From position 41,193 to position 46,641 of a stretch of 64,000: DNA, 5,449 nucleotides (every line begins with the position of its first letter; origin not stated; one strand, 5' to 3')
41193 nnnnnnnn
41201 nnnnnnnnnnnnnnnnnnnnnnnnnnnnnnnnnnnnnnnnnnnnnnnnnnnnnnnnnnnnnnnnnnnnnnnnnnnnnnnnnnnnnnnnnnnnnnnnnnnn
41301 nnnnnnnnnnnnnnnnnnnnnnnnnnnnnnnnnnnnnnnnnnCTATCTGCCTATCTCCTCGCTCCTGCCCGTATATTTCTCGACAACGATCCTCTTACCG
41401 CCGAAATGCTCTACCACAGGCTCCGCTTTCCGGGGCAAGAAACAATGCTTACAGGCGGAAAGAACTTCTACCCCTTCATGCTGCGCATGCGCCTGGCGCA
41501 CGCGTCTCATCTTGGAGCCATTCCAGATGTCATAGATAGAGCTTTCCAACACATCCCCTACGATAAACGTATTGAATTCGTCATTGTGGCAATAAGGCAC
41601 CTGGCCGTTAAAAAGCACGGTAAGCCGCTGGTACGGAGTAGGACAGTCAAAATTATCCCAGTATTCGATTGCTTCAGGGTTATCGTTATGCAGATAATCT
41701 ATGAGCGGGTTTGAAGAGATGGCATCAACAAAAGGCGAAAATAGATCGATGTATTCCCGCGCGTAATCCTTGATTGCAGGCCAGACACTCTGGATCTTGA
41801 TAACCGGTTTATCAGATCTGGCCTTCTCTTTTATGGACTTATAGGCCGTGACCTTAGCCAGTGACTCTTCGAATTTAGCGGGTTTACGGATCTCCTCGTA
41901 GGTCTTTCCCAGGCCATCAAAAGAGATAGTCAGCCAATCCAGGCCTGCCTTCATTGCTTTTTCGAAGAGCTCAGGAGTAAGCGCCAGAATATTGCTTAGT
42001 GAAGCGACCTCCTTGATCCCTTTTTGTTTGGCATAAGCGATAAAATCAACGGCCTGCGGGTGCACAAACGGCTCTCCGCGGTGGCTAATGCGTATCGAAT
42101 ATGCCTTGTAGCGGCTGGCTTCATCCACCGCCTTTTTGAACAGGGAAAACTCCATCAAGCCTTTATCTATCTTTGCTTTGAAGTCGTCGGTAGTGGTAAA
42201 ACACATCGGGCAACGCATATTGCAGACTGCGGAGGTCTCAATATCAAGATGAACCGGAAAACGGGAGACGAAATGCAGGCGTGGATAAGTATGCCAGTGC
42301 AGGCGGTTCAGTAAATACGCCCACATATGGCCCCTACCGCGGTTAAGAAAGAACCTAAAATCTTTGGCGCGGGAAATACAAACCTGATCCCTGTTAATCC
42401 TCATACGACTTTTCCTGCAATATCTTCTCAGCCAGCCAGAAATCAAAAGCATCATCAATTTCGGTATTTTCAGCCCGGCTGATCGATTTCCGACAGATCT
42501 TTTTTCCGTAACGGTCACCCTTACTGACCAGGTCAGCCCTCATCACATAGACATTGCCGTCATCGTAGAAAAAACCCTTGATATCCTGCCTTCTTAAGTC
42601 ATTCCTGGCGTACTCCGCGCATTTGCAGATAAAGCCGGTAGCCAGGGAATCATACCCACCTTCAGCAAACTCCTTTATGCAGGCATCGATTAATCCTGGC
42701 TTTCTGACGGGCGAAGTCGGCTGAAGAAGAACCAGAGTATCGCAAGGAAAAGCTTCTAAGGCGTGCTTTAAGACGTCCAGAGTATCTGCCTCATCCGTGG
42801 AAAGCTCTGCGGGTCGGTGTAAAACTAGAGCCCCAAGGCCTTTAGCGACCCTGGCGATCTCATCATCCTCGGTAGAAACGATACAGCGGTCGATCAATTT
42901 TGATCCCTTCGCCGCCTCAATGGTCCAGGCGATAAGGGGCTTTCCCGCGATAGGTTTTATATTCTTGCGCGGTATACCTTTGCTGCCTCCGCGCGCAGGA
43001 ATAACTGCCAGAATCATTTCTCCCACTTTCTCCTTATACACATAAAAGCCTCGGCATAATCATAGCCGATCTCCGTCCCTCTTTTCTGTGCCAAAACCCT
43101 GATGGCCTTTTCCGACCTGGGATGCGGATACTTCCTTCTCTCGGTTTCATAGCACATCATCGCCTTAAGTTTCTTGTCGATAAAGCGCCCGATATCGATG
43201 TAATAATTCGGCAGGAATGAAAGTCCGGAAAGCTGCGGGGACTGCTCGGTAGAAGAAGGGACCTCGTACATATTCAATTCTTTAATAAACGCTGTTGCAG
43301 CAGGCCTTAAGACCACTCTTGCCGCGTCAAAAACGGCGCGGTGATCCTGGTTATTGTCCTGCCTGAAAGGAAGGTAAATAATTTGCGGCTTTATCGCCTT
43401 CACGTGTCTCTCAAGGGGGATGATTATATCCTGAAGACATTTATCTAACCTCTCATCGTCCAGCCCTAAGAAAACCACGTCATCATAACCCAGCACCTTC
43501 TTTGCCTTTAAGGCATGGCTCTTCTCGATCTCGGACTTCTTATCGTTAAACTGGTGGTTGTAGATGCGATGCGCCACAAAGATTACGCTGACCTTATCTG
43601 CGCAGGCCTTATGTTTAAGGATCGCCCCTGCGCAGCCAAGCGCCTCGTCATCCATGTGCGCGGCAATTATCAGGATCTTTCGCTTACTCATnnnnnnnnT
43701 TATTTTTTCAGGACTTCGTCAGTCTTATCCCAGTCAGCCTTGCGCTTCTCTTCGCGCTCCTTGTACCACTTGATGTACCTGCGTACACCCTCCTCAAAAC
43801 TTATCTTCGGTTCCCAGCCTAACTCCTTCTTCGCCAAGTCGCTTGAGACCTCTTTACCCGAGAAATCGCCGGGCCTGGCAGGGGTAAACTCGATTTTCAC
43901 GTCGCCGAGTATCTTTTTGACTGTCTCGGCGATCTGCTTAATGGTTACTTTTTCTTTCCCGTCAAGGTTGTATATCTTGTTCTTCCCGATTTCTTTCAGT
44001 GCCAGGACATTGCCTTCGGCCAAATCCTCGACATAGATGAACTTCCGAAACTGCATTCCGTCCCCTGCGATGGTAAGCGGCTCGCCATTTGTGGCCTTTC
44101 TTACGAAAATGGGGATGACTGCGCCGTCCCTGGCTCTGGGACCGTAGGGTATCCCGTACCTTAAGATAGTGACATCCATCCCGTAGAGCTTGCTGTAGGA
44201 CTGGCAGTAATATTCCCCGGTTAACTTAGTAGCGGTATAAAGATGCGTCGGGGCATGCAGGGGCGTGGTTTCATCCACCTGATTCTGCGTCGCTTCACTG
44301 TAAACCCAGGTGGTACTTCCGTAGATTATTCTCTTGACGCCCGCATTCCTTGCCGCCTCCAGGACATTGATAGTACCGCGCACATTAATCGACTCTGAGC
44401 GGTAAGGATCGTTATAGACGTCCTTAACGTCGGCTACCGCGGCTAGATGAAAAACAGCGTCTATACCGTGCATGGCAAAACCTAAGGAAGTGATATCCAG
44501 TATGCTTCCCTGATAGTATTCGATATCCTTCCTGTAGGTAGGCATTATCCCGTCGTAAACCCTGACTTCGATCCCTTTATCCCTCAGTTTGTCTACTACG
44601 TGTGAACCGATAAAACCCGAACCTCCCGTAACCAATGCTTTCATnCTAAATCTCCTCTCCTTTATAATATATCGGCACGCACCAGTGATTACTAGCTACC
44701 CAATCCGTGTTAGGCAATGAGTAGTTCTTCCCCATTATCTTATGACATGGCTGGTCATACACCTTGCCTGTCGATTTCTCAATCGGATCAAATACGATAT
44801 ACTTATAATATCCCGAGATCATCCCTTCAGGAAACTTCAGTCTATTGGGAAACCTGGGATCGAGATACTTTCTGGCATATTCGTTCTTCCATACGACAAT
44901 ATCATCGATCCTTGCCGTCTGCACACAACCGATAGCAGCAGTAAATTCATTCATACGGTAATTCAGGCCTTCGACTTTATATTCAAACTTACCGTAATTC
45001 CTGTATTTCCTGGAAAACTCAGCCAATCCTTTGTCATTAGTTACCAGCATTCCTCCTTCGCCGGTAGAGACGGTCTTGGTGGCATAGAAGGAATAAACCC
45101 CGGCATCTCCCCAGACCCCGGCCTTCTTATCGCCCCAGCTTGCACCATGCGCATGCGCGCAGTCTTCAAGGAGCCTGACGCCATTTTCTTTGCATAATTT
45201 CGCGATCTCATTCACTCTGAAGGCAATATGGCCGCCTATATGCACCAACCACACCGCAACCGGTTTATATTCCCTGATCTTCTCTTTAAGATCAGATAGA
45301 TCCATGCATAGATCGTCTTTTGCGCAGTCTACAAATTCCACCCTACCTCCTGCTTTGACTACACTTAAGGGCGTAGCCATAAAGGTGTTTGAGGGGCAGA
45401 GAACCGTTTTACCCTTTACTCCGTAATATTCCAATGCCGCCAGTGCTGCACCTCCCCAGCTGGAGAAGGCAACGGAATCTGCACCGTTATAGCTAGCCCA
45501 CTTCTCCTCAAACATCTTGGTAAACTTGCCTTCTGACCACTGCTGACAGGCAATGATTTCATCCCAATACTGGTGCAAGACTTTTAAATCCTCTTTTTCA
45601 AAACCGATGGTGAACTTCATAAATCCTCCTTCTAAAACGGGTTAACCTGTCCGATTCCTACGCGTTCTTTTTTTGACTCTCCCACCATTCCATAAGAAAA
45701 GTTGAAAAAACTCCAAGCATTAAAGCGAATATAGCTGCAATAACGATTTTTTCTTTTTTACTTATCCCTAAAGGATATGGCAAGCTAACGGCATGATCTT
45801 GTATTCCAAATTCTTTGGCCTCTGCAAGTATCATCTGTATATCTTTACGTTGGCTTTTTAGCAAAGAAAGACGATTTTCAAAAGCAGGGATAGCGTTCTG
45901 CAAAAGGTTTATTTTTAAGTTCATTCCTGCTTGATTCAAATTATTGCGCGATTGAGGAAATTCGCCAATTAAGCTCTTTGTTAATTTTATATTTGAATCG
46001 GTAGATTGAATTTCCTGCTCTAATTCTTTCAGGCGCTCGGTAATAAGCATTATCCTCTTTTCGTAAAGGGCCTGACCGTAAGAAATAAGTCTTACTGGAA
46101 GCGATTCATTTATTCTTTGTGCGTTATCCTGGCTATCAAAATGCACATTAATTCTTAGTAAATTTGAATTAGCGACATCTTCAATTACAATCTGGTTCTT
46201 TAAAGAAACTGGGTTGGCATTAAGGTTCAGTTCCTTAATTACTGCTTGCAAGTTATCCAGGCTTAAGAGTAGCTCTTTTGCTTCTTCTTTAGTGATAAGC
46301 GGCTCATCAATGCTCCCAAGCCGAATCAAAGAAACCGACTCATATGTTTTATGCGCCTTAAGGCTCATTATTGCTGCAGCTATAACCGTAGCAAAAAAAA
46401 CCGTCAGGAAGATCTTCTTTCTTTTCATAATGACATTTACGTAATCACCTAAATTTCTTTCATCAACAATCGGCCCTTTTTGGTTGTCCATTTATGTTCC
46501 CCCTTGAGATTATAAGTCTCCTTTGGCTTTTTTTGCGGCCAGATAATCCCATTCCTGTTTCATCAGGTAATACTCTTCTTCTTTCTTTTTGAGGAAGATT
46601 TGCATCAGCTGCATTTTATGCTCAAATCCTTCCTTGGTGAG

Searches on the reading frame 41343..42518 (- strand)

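Call 34: search_protein_families(library=pfam, proteins=[window:41343-42518:-], max_evalue=0.00001)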
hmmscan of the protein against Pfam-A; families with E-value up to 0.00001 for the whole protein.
window:41343-42518:- (391 aa): 2 families
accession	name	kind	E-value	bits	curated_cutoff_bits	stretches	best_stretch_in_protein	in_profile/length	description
PF04055.27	Radical_SAM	-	2.2e-13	51.2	29.5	1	94-227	2-137/166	Radical SAM superfamily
PF13186.11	SPASM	-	3.9e-11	43.5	21.5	1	292-359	1-66/67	Iron-sulfur cluster-binding domain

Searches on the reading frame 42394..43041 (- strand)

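Call 34: search_protein_families(library=pfam, proteins=[window:42394-43041:-], max_evalue=0.00001)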
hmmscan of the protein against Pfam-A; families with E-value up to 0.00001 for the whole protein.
window:42394-43041:- (215 aa): 1 family
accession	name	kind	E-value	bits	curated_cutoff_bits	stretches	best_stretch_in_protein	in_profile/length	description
PF02348.25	CTP_transf_3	-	1.3e-27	97.5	22.6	1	12-137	2-126/217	Cytidylyltransferase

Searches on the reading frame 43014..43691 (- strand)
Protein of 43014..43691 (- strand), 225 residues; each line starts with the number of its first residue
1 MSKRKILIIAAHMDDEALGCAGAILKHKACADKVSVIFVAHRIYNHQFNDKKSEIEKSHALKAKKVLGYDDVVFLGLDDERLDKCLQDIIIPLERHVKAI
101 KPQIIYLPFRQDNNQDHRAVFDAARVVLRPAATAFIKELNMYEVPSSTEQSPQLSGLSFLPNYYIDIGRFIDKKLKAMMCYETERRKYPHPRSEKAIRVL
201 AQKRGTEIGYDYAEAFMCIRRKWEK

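Call 34: search_protein_families(library=pfam, proteins=[window:43014-43691:-], max_evalue=0.00001)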
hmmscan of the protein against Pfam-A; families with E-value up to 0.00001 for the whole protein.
window:43014-43691:- (225 aa): 1 family
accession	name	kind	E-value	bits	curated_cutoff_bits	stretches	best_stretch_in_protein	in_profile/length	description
PF02585.22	PIG-L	-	1.7e-19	71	28.2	1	7-126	1-127/129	GlcNAc-PI de-N-acetylase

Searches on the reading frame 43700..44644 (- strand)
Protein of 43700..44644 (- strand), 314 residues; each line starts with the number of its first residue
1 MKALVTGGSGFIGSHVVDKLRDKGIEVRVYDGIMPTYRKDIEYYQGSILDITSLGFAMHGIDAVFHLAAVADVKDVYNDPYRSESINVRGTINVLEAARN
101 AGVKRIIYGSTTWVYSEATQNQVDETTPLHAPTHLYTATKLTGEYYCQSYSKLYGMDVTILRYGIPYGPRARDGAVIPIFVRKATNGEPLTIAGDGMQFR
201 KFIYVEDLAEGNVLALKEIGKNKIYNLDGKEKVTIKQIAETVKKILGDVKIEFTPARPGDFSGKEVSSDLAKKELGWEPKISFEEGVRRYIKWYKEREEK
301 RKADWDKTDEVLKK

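Call 34: search_protein_families(library=pfam, proteins=[window:43700-44644:-], max_evalue=0.00001)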
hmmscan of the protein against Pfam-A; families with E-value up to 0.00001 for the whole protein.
window:43700-44644:- (314 aa): 7 families
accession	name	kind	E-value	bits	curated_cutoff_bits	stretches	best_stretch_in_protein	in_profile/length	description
PF01370.27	Epimerase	-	5.6e-56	190.1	20.9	1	3-227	1-239/240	NAD dependent epimerase/dehydratase family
PF16363.11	GDP_Man_Dehyd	-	1.2e-43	150.2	27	1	4-289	1-331/332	GDP-mannose 4,6 dehydratase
PF01073.25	3Beta_HSD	-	7.9e-28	97.7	22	1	4-223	1-236/280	3-beta hydroxysteroid dehydrogenase/isomerase family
PF02719.21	Polysacc_synt_2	-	2.4e-22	79.9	20.2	1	4-260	2-267/293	Polysaccharide biosynthesis protein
PF04321.23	RmlD_sub_bind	-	4.2e-20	72.4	27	1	1-247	1-232/287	RmlD substrate binding domain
PF07993.18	NAD_binding_4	-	7e-15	55.3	20.1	1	59-167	87-208/258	Male sterility protein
PF13460.12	NAD_binding_10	-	3.4e-13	50.3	27.2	1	7-165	1-145/184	NAD(P)H-binding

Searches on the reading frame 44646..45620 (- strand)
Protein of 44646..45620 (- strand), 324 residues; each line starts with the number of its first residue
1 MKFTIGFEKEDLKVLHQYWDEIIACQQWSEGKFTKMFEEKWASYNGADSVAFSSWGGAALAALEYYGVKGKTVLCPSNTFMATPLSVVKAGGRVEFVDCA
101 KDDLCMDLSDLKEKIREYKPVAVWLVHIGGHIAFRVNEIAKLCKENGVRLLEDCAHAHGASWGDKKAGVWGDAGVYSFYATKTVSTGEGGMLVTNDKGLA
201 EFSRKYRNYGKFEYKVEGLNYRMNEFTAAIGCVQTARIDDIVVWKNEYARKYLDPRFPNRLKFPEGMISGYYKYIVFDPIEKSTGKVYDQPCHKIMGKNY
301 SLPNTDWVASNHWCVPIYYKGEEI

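Call 34: search_protein_families(library=pfam, proteins=[window:44646-45620:-], max_evalue=0.00001)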
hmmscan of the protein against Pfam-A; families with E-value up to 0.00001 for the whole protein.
window:44646-45620:- (324 aa): 1 family
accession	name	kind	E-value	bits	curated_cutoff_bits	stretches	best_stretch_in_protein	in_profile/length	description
PF01041.23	DegT_DnrJ_EryC1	-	2.8e-62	211.5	19.8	1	17-252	9-251/360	DegT/DnrJ/EryC1/StrS aminotransferase family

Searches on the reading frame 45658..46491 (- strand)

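Call 34: search_protein_families(library=pfam, proteins=[window:45658-46491:-], max_evalue=0.00001)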
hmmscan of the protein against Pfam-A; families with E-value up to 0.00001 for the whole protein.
window:45658-46491:- (277 aa): 1 family
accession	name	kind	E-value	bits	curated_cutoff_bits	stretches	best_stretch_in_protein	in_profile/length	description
PF02706.20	Wzz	-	7.8e-06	26.6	25.5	0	13-88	4-91/91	Chain length determinant protein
